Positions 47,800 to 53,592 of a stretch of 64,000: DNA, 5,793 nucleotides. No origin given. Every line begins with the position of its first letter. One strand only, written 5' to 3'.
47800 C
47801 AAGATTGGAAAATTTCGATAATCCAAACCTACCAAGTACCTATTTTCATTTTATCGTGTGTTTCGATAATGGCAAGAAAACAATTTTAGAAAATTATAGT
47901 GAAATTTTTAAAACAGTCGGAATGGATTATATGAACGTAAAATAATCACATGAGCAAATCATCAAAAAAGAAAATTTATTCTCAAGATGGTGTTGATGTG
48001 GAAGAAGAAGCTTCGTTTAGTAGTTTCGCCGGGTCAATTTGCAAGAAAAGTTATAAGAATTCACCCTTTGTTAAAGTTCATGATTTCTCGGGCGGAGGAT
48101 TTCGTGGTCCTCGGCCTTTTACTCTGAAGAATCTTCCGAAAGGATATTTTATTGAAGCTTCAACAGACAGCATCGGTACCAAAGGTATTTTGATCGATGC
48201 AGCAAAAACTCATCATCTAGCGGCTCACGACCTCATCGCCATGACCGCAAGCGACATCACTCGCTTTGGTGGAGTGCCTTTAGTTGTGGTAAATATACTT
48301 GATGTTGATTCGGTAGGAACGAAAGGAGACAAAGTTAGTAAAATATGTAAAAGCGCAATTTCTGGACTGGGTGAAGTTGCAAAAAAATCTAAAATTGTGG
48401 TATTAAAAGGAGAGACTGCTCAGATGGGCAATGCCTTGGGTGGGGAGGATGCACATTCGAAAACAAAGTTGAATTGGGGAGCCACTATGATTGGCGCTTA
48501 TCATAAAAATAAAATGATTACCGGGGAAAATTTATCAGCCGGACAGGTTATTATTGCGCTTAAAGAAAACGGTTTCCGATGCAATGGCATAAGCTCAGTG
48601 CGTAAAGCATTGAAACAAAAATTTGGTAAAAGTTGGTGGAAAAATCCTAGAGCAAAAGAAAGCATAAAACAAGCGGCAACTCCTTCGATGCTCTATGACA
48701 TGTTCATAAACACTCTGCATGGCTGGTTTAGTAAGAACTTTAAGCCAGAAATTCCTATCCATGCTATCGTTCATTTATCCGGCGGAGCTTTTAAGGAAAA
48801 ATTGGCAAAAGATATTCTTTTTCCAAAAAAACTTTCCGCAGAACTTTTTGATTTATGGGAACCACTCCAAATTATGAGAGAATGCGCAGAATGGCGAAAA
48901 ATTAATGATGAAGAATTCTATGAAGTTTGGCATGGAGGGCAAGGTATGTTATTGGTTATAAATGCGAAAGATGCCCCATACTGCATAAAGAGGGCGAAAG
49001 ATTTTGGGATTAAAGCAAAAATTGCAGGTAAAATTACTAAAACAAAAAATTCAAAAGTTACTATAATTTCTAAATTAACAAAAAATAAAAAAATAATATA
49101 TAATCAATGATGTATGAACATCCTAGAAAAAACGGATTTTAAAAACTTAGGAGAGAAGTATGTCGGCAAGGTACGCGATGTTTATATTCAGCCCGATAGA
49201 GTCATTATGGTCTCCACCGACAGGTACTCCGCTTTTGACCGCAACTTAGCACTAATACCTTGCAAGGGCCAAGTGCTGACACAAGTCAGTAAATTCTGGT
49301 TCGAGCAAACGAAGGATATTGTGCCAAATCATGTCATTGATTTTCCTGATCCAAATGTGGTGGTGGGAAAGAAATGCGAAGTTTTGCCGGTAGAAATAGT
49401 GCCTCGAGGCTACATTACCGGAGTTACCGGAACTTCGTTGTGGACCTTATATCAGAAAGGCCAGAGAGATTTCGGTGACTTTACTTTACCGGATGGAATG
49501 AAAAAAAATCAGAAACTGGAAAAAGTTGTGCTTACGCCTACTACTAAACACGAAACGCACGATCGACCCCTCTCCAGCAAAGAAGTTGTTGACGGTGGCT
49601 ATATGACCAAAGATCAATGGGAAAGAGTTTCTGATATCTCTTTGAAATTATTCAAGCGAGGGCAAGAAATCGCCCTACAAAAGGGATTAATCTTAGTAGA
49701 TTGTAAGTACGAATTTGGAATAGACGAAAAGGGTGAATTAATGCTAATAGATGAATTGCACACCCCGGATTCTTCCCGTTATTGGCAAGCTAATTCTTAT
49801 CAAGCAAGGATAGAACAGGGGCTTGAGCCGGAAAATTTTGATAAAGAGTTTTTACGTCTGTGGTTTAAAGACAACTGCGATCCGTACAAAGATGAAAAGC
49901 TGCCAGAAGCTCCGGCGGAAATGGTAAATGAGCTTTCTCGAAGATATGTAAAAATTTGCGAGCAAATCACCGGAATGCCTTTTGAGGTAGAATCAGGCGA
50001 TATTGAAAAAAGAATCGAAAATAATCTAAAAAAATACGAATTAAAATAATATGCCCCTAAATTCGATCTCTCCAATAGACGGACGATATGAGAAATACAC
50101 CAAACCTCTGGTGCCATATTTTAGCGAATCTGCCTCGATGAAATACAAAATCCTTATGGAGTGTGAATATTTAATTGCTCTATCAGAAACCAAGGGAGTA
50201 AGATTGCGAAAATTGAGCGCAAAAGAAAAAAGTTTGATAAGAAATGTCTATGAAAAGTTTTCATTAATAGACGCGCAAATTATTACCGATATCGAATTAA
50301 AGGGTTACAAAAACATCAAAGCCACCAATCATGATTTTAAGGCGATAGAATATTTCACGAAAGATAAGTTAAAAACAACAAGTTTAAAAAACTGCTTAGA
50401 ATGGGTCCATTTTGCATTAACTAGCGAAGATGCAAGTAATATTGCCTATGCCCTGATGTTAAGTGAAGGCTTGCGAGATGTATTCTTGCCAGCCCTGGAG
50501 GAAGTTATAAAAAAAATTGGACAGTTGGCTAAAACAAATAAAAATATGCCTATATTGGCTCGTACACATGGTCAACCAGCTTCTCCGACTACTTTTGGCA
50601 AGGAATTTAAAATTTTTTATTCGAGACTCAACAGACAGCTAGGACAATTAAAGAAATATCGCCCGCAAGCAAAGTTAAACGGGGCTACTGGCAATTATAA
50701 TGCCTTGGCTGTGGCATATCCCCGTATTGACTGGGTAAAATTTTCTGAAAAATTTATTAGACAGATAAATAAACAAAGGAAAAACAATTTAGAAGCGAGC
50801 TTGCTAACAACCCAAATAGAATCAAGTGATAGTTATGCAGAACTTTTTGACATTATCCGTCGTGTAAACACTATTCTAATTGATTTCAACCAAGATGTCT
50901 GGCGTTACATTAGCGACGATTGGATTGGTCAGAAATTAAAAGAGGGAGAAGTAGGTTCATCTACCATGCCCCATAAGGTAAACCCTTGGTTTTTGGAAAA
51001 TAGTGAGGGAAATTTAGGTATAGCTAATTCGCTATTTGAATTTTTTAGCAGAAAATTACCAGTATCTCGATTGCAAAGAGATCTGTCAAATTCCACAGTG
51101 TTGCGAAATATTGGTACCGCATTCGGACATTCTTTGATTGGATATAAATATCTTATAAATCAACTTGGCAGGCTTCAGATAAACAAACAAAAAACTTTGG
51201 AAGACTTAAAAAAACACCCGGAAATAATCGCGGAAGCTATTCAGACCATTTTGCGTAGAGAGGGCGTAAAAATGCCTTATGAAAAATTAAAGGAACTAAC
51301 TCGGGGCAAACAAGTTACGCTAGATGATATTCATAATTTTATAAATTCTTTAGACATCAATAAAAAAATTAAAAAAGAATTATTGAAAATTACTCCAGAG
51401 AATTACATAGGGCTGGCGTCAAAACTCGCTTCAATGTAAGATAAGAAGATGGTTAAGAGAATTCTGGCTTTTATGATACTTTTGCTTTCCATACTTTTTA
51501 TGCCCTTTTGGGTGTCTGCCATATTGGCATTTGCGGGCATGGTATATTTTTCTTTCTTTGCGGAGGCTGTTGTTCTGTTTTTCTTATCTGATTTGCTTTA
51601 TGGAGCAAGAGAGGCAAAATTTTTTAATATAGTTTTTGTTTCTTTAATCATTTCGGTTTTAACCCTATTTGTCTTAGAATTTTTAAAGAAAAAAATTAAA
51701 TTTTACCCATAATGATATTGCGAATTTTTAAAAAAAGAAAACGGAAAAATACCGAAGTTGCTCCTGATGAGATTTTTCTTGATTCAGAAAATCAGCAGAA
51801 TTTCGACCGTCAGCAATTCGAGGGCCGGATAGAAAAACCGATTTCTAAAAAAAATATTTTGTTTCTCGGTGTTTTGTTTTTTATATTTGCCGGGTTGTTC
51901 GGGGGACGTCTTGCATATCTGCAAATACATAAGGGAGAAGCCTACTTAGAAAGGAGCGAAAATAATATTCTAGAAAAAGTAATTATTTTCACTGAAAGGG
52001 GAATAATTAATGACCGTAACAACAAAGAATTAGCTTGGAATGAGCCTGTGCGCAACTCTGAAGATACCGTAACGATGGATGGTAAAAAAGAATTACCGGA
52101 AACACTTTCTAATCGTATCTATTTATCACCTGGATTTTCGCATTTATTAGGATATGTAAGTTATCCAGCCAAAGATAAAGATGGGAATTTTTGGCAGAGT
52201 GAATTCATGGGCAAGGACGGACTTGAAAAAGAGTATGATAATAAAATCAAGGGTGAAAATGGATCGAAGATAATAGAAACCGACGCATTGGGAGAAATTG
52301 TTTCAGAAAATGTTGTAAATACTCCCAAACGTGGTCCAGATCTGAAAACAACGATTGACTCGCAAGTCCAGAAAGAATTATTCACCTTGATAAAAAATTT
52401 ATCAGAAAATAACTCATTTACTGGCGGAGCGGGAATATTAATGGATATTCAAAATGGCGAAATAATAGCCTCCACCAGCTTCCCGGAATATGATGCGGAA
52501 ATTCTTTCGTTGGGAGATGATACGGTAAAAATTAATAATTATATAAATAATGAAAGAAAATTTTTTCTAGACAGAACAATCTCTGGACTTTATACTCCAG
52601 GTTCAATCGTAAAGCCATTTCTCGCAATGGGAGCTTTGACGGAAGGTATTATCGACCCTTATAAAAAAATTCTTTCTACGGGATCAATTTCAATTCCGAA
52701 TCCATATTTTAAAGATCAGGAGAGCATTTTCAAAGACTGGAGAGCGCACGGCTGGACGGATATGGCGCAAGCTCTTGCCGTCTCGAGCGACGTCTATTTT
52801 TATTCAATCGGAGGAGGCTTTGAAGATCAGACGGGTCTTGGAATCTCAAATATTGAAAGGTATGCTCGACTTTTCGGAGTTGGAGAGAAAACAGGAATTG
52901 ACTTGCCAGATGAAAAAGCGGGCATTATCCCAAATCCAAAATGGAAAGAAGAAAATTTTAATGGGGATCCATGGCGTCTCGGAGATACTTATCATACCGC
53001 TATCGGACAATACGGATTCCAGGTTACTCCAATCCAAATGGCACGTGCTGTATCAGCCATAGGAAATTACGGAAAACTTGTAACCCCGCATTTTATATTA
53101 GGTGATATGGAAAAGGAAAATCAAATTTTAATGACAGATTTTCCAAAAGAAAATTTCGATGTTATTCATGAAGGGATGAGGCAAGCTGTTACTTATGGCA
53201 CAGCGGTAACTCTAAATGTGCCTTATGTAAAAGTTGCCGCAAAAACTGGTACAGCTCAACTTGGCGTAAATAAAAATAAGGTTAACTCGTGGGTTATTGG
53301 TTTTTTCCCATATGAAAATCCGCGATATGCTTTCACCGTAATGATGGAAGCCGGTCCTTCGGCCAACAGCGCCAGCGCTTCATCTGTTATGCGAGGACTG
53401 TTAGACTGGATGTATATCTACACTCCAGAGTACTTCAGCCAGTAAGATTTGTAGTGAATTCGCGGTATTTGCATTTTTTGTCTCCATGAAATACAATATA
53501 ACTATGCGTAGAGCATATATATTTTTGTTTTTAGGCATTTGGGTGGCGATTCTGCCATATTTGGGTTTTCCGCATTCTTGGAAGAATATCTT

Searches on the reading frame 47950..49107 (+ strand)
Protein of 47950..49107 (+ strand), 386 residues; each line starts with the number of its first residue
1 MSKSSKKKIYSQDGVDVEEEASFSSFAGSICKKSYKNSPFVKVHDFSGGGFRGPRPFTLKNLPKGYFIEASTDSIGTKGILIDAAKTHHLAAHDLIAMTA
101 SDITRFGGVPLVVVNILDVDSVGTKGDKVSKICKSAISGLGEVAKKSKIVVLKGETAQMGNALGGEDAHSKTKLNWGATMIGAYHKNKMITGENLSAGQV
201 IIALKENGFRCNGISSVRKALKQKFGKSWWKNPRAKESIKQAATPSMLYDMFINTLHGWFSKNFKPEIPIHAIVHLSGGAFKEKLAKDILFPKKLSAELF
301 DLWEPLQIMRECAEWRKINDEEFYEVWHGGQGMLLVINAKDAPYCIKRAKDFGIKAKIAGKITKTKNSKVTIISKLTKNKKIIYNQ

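Call 28: search_protein_families(library=pfam, proteins=[window:47950-49107:+], max_evalue=0.001)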
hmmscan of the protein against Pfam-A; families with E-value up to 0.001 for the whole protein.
window:47950-49107:+ (386 aa): 2 families
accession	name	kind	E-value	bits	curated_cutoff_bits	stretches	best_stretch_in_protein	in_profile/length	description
PF02769.27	AIRS_C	-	2.6e-09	37.9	23.1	1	197-372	2-155/156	AIR synthase related protein, C-terminal domain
PF00586.29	AIRS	-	1.3e-08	35.6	24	1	65-165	12-97/112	AIR synthase related protein, N-terminal domain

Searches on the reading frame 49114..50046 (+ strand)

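Call 28: search_protein_families(library=pfam, proteins=[window:49114-50046:+], max_evalue=0.001)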
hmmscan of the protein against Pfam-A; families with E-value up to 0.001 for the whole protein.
window:49114-50046:+ (311 aa): 1 family
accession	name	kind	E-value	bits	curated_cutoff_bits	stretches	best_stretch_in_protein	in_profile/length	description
PF01259.24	SAICAR_synt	-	7.8e-69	232.4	20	1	16-261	3-229/233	SAICAR synthetase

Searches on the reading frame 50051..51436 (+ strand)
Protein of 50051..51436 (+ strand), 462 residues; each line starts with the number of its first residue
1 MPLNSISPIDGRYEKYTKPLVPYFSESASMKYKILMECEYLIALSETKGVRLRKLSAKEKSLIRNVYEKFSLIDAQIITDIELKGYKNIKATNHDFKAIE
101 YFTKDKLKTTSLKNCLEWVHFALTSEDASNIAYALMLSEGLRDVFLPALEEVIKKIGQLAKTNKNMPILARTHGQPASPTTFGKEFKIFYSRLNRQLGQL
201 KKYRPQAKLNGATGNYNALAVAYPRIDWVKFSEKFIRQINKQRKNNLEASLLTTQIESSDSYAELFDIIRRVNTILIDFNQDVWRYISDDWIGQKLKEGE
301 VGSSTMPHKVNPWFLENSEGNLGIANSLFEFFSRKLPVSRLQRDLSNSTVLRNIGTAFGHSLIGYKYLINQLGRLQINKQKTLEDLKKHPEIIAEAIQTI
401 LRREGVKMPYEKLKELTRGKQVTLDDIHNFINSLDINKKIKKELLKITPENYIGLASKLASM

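Call 28: search_protein_families(library=pfam, proteins=[window:50051-51436:+], max_evalue=0.001)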
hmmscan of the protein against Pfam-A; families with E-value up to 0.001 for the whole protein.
window:50051-51436:+ (462 aa): 2 families
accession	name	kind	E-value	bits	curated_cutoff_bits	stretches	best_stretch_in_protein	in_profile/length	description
PF08328.16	ASL_C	-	1.4e-45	154.5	35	1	339-453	1-115/115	Adenylosuccinate lyase C-terminal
PF00206.25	Lyase_1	-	5.6e-44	151.2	27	1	11-320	1-305/312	Lyase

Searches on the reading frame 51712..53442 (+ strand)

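Call 28: search_protein_families(library=pfam, proteins=[window:51712-53442:+], max_evalue=0.001)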
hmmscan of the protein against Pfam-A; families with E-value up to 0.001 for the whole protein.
window:51712-53442:+ (577 aa): 2 families
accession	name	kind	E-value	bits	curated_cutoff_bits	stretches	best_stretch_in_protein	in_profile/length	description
PF00905.27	Transpeptidase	-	1.5e-56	192.3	22.1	1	240-563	2-297/299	Penicillin binding protein transpeptidase domain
PF03717.20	PBP_dimer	-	7.8e-14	52.9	24.4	1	130-199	103-178/180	Penicillin-binding Protein dimerisation domain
